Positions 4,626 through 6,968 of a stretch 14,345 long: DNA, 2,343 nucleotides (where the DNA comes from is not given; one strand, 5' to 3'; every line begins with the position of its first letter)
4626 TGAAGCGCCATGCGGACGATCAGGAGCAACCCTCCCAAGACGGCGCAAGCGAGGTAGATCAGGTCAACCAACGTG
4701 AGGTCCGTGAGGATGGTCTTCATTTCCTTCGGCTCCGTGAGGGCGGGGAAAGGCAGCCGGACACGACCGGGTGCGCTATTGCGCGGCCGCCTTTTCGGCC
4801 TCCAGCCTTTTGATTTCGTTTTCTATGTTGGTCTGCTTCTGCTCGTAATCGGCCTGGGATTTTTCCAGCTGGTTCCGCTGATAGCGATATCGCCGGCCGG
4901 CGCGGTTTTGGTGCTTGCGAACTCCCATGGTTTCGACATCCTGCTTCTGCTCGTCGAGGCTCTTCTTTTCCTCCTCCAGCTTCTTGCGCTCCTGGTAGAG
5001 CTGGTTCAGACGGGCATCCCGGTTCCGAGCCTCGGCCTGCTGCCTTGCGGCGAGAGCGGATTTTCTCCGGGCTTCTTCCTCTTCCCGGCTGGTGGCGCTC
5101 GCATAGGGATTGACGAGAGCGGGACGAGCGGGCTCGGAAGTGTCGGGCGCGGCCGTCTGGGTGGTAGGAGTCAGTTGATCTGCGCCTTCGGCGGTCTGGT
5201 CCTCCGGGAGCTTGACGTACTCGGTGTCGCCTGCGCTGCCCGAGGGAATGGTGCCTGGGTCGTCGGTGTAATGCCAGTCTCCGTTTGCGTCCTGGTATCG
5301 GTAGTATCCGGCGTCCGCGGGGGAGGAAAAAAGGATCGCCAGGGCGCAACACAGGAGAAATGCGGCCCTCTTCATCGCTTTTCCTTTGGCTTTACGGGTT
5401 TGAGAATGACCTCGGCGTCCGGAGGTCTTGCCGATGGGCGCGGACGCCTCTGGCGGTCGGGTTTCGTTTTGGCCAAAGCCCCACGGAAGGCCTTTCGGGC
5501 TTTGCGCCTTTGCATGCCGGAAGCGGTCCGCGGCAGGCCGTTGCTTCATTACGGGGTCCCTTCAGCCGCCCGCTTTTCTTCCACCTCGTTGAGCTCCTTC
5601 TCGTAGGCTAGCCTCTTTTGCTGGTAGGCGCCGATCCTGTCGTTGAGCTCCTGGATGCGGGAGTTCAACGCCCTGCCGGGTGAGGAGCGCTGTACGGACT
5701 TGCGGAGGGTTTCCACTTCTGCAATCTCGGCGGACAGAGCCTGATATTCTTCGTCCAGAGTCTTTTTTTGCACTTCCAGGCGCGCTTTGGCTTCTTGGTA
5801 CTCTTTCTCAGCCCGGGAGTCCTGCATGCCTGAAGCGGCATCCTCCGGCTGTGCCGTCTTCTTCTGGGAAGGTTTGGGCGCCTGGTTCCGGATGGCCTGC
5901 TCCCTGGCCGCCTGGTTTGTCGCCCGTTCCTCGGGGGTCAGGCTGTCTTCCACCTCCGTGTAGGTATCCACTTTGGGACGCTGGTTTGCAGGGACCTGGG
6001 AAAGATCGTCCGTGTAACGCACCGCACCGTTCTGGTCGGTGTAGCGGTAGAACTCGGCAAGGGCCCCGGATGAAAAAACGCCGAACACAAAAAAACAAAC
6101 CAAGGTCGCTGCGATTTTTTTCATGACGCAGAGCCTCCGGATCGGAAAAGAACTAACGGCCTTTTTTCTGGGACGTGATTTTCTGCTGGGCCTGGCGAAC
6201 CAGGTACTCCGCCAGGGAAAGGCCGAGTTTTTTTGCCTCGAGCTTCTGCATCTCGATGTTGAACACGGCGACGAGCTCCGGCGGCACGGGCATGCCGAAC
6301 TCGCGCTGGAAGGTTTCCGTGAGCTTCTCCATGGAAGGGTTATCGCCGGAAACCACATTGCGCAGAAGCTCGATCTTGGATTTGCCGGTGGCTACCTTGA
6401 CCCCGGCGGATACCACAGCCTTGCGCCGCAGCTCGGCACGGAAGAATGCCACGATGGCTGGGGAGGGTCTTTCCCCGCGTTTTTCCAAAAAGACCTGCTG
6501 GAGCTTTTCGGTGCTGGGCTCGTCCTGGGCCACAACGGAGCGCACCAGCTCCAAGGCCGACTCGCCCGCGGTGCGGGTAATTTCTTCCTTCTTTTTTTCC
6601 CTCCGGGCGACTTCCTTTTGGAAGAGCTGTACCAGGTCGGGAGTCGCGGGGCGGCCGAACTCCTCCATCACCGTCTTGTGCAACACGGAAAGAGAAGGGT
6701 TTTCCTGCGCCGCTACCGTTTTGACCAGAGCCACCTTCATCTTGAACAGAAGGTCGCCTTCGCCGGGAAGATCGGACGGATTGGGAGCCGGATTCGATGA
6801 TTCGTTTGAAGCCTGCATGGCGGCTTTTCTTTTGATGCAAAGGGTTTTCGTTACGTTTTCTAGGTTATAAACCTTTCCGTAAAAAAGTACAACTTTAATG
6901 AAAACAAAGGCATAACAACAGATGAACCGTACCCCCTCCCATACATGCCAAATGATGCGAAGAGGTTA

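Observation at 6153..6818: First gene of the minus-strand string encodes a protein made almost entirely of three ~55-aa tandem repeats of an unrecognised motif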

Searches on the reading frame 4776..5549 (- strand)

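Call 3: search_protein_families(library=pfam, proteins=[window:4776-5549:-], max_evalue=0.01)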
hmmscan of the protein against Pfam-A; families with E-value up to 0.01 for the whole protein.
window:4776-5549:- (257 aa): 1 family
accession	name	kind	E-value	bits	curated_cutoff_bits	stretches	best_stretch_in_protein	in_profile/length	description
PF13511.11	DUF4124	-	1.9e-08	34.8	22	1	69-135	1-52/56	Domain of unknown function (DUF4124)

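Call 4: search_protein_families(library=ncbifam, proteins=[window:4776-5549:-], max_evalue=0.01)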
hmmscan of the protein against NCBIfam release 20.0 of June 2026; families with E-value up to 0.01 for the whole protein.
window:4776-5549:- (257 aa): 0 families

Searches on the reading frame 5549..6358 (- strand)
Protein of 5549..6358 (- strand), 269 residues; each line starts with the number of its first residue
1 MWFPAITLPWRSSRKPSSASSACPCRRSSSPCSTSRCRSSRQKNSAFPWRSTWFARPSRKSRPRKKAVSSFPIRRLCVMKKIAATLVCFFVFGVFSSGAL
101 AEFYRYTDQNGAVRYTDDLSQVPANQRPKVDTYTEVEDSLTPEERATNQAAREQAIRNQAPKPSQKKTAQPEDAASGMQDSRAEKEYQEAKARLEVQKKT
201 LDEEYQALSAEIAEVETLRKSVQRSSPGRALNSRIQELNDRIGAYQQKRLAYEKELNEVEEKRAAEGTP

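Call 3: search_protein_families(library=pfam, proteins=[window:5549-6358:-], max_evalue=0.01)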
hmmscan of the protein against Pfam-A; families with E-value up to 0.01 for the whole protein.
window:5549-6358:- (269 aa): 2 families
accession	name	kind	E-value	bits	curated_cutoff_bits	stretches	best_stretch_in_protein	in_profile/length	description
PF13511.11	DUF4124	-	1.2e-05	25.9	22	1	94-146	5-31/56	Domain of unknown function (DUF4124)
PF24590.1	DUF7615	-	0.003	18.5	27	1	184-242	24-78/106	Domain of unknown function (DUF7615)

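Call 4: search_protein_families(library=ncbifam, proteins=[window:5549-6358:-], max_evalue=0.01)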
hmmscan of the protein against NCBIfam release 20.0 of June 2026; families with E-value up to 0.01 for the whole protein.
window:5549-6358:- (269 aa): 0 families

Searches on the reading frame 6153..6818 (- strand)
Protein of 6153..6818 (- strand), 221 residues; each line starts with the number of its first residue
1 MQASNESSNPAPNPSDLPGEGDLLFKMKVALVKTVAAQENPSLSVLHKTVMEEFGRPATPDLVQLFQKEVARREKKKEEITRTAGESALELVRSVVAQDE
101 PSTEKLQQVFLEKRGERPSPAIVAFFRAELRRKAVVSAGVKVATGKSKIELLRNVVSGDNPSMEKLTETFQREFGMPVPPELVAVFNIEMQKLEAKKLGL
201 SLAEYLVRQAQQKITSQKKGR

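Call 3: search_protein_families(library=pfam, proteins=[window:6153-6818:-], max_evalue=0.01)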
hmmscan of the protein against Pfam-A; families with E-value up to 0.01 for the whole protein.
window:6153-6818:- (221 aa): 0 families

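Call 4: search_protein_families(library=ncbifam, proteins=[window:6153-6818:-], max_evalue=0.01)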
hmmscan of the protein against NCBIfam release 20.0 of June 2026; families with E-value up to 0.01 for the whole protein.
window:6153-6818:- (221 aa): 0 families

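Call 5: find_homologous_proteins(query=window:6153-6818:-, max_evalue=0.001)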
Query window:6153-6818:- (221 aa): 6 proteins with E <= 0.001 among 651 candidates.
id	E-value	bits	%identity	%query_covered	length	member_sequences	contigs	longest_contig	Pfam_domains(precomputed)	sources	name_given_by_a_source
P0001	7.0e-132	455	100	100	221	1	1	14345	-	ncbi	ncbi:MAG: hypothetical protein AB1921_04500 [Thermodesulfobacteriota bacterium]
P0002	1.2e-110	386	84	100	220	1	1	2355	-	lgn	-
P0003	4.2e-68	247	60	87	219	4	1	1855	-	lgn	-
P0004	3.7e-62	228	58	85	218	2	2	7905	-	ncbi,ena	-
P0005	7.1e-58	214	53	88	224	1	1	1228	-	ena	-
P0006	1.3e-18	86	29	81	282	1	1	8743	-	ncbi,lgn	ncbi:MAG: hypothetical protein ACLFOY_18225 [Desulfatibacillaceae bacterium]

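Call 10: find_encoding_contigs(protein=P0004, flank=8000)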
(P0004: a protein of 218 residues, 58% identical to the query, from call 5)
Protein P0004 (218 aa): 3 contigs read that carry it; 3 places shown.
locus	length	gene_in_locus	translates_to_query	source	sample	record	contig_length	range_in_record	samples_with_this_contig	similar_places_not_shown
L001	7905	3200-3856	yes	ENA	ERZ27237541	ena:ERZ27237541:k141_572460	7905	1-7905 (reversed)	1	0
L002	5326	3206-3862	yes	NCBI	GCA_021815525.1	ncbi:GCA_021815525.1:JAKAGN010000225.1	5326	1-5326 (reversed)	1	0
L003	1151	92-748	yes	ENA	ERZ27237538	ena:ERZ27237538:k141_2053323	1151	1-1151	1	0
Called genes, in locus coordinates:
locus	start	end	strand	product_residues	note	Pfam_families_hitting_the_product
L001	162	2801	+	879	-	PF01411:tRNA-synt_2c, PF07973:tRNA_SAD, PF02272:DHHA1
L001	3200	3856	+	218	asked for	-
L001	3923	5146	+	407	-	PF00999:Na_H_Exchanger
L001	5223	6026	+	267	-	PF00378:ECH_1, PF16113:ECH_2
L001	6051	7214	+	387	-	PF00561:Abhydrolase_1 (weak), PF12697:Abhydrolase_6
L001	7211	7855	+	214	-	PF00440:TetR_N, PF13305:TetR_C_33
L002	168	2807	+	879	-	PF01411:tRNA-synt_2c, PF07973:tRNA_SAD, PF02272:DHHA1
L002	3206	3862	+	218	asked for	-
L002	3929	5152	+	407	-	PF00999:Na_H_Exchanger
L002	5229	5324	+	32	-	?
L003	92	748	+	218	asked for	-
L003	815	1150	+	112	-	?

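Call 11: find_encoding_contigs(protein=P0006, flank=8000)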
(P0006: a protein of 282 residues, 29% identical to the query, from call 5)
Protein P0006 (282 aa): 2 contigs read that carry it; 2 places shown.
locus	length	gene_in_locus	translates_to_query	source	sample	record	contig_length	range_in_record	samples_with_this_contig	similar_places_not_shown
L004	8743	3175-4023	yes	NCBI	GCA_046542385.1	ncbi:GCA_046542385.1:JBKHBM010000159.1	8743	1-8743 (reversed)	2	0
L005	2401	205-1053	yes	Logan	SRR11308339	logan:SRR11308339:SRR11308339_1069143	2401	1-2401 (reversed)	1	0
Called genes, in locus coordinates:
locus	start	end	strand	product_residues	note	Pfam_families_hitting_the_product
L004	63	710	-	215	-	PF01209:Ubie_methyltran (weak), PF13489:Methyltransf_23, PF13847:Methyltransf_31, PF08241:Methyltransf_11, PF08242:Methyltransf_12, PF13649:Methyltransf_25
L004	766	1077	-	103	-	-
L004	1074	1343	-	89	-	-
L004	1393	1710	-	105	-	PF00226:DnaJ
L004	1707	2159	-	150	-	-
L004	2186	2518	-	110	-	PF12840:HTH_20, PF01022:HTH_5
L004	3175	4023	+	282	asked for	-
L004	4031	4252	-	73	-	-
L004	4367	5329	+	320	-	PF23213:, PF23212:DUF7064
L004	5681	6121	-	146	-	PF00137:ATP-synt_C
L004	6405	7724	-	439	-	PF13191:AAA_16 (faint)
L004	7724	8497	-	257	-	-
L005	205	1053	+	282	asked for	-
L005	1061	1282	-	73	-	-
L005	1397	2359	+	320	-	PF23213:, PF23212:DUF7064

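Call 17: search_protein_families(library=pfam, alignment_id=A1, max_evalue=10)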
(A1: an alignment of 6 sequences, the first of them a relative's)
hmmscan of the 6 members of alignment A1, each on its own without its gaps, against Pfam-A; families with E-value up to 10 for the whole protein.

A. member 1, P0001 (221 aa): 1 family
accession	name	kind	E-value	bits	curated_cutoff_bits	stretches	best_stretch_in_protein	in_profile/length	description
PF14157.12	YmzC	-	0.26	11.9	27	1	6-28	12-34/62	YmzC-like protein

B. families by the number of members that match (of 6 scanned): 13 families
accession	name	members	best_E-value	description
PF25325.1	EF-hand_EFHB_C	1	0.0033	EFHB C-terminal EF-hand domain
PF01381.28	HTH_3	1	0.005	Helix-turn-helix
PF10045.14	DUF2280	1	0.017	Uncharacterized conserved protein (DUF2280)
PF19881.4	DUF6354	1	0.021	Family of unknown function (DUF6354)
PF23613.1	ELP3_N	1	0.027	ELP3 N-terminal domain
PF05533.18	Peptidase_C42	1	0.041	Beet yellows virus-type papain-like endopeptidase C42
PF13392.12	HNH_3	1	0.059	HNH endonuclease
PF14518.11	Haem_oxygenas_2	1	0.065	Iron-containing redox enzyme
PF10041.14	DUF2277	1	0.09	Uncharacterized conserved protein (DUF2277)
PF25621.1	PhiKZ_gp244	1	0.18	Bacteriophage PhiKZ capsid decoration protein gp244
PF16488.10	ArgoL2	1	0.18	Argonaute linker 2 domain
PF14157.12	YmzC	1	0.26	YmzC-like protein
PF09682.15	Phage_holin_6_1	1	0.9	Bacteriophage holin of superfamily 6 (Holin_LLH)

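Call 23: find_encoding_contigs(protein=P0002, flank=5000)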
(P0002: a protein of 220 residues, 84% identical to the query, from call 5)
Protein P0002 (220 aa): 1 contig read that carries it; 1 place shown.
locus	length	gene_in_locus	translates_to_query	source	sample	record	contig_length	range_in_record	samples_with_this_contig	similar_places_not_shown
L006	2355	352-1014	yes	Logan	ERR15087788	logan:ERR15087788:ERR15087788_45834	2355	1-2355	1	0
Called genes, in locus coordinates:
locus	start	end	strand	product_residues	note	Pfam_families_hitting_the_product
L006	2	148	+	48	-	?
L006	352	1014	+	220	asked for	-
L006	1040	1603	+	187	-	PF13511:DUF4124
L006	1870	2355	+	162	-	?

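Call 24: find_encoding_contigs(protein=P0003, flank=5000)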
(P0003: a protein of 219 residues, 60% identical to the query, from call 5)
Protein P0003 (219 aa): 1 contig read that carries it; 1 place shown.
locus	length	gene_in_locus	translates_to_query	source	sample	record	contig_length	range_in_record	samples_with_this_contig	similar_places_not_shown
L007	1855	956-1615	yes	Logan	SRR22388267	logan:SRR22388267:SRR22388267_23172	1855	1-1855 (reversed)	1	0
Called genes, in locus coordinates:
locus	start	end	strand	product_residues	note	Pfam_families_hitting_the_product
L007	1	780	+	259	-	?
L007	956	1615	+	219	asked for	-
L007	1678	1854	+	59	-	?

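Call 25: find_encoding_contigs(protein=P0005, flank=5000)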
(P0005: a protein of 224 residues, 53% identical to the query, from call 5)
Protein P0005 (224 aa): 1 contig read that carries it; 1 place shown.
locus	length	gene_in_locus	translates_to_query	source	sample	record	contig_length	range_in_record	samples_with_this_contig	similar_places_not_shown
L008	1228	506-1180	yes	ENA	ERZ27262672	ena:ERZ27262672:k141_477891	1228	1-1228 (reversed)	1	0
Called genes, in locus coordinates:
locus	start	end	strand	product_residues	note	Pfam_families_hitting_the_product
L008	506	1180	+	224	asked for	-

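Call 26: predict_structure(alignment_id=A1)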
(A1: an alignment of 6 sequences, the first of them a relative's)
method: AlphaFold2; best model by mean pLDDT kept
length: 221 residues; sequences in the alignment: 6
mean_pLDDT: 74.2   pTM: 0.34
mean pLDDT of the five models: 74.2, 73.9, 73.5, 71.7, 68.9
residues with pLDDT >= 90: 0; 70-90: 169; 50-70: 30; < 50: 22
segments of 3 or more residues with pLDDT < 50: 1-19
pLDDT, mean of each block of 10 residues (from residue 1): 35 42 76 83 86 84 86 75 62 81 86 81 79 58 61 82 85 78 81 85 79 69 39
secondary structure, 60 per line:
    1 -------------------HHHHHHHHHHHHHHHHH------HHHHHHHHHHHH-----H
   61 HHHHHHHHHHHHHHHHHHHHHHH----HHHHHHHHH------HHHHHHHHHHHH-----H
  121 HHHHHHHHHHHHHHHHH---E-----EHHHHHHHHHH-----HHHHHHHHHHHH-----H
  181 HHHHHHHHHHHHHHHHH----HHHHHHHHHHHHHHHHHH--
elements in order: H20-36 H43-54 H60-83 H88-96 H103-114 H120-137 H148-157 H163-174 H180-197 H202-219

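Call 29: fold_search(model_id=the predicted structure, library=pdb)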
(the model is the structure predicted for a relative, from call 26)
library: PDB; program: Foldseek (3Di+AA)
matches with E <= 10: 188; with E <= 0.001: 0
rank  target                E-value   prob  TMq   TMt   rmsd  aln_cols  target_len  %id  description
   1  8q7r_A                4.8e-01  0.13  0.17  0.07  21.2       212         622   14  Ubiquitin ligation to substrate by a cullin-RING E3 ligase & Cdc34: NEDD8-CUL2-RBX1-ELOB/C-FEM1C with trapped UBE2R2~d (released 2024-02-21)
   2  1xl3_B                7.8e-01  0.20  0.21  0.22  24.3       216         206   16  Complex structure of Y.pestis virulence Factors YopN and TyeA (released 2005-03-22)
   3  1ain                  8.6e-01  0.10  0.14  0.11  16.9       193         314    9  CRYSTAL STRUCTURE OF HUMAN ANNEXIN I AT 2.5 ANGSTROMS RESOLUTION (released 1993-07-15)
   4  5nr4_A                9.1e-01  0.08  0.13  0.14  22.4       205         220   13  Crystal structure of Clasp2 TOG1 domain (released 2018-05-30)
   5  5csa_A                9.6e-01  0.08  0.14  0.06  18.3       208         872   14  Crystal structure of domains BT-BCCP-AC1-AC5 of yeast acetyl-CoA carboxylase (released 2015-10-28)
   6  7zvn_A                9.6e-01  0.06  0.13  0.10  24.0       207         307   16  Crystal structure of human Annexin A2 in complex with full phosphorothioate 5-10 2'-methoxyethyl DNA gapmer antisense  (released 2022-09-14)
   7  1cja_A                1.1e+00  0.15  0.13  0.09  18.6       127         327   13  ACTIN-FRAGMIN KINASE, CATALYTIC DOMAIN FROM PHYSARUM POLYCEPHALUM (released 1999-06-18)
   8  2iic_A                1.2e+00  0.08  0.16  0.13  16.1       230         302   13  Calcium bound structure of alpha-11 giardin (released 2007-04-17)
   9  2zhj                  1.3e+00  0.09  0.15  0.12  17.2       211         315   10  Crystal Structure Analysis of the Sodium-Bound Annexin A4 at 1.34 A resolution (released 2009-02-10)
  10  3chj                  1.5e+00  0.07  0.15  0.12  16.9       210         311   14  Crystal Structure of Alpha-14 Giardin (released 2009-01-06)
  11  7pc3_A                1.5e+00  0.06  0.13  0.08  24.0       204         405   14  The second PDZ domain of DLG1 complexed with the PDZ-binding motif of HTLV1-TAX1 (released 2022-04-20)
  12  7cru_C                1.5e+00  0.06  0.13  0.09  23.5       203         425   12  hnRNPK NLS in complex with Importin alpha 1 (KPNA2) (released 2021-11-17)
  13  1tlv                  1.7e+00  0.07  0.14  0.15  20.4       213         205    8  Structure of the native and inactive LicT PRD from B. subtilis (released 2005-02-08)
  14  6b3i_B                1.8e+00  0.12  0.17  0.14  13.3       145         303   14  Annexin A13a (released 2018-10-10)
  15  5lpu_A                1.8e+00  0.12  0.16  0.11  13.6       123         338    6  Crystal structure of Annexin A2 complexed with S100A4 (released 2017-07-05)
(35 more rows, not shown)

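Call 48: find_related_loci(query=A1, collection=genome_contigs, flank=8000)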
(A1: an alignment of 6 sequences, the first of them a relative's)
Query A1 (221 aa) in genome_contigs; peptide patterns used: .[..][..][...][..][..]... (x = any residue, [..] = any of these).
71 stretches matched a pattern; 2 encode a relative of the query (tblastn E <= 1e-3); 2 distinct loci.
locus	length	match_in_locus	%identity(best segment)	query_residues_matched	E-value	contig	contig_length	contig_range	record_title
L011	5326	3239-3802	58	26-213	1e-72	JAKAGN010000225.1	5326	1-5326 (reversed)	MAG: Deltaproteobacteria bacterium isolate WY2.bin34 NODE_30090_length_5326_cov_1.664936, whole genome shotgun sequence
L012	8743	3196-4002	29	15-214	1e-20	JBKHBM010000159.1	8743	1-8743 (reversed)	MAG: Desulfatibacillaceae bacterium isolate D1M01_5 NODE_12916_length_8743_cov_8.328844, whole genome shotgun sequence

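Call 84: search_protein_families(library=padloc, proteins=[P0001, P0006], max_evalue=0.01)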
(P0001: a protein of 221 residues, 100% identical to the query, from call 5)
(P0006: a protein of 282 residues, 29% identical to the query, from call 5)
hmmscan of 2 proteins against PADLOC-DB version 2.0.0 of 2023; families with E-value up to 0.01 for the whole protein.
P0001 (221 aa): 0 families

P0006 (282 aa): 0 families

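Call 85: search_protein_families(library=phrogs, proteins=[P0001, P0006], max_evalue=0.01)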
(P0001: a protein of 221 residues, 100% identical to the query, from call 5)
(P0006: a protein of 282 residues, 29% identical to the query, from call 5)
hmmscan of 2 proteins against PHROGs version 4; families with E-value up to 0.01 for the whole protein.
P0001 (221 aa): 1 family
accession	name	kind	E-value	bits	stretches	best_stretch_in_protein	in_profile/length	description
phrog_30574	-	unknown function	0.0075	17.6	0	151-168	34-50/66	-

P0006 (282 aa): 0 families

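Call 86: search_dna_similar(query=P0001, collection=plasmids, mode=protein, max_evalue=0.001)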
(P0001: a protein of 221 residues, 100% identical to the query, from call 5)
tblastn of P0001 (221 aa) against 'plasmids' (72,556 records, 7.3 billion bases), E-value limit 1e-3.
No match.

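Call 88: find_related_loci(query=A1, collection=metagenome_contigs, flank=6000)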
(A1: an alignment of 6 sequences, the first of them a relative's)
Query A1 (221 aa) in metagenome_contigs; peptide patterns used: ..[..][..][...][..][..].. (x = any residue, [..] = any of these).
139 stretches matched a pattern, but none encodes a relative of the query by tblastn (E <= 1e-3).

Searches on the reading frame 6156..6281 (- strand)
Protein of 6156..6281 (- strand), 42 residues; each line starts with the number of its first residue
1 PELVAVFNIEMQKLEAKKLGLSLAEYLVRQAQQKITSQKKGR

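Call 70: search_protein_families(library=pfam, proteins=[window:6156-6281:-], max_evalue=10)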
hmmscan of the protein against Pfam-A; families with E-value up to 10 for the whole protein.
seq(42 aa): 2 families
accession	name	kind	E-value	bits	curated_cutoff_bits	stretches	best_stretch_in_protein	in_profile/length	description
PF14791.11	DNA_pol_B_thumb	-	0.03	14.6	25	1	6-34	10-39/63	DNA polymerase beta thumb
PF21983.2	NikA-like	-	0.053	14.1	27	1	15-34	22-41/72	Mobilization protein NikA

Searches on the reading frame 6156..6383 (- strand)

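Call 70: search_protein_families(library=pfam, proteins=[window:6156-6383:-], max_evalue=10)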
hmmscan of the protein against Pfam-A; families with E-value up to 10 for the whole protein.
seq(76 aa): 2 families
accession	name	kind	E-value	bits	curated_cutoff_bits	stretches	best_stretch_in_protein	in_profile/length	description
PF14791.11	DNA_pol_B_thumb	-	0.1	12.9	25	1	40-67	10-38/63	DNA polymerase beta thumb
PF20911.3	GP7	-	0.14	11.4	27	1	10-75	188-255/313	Major capsid protein GP7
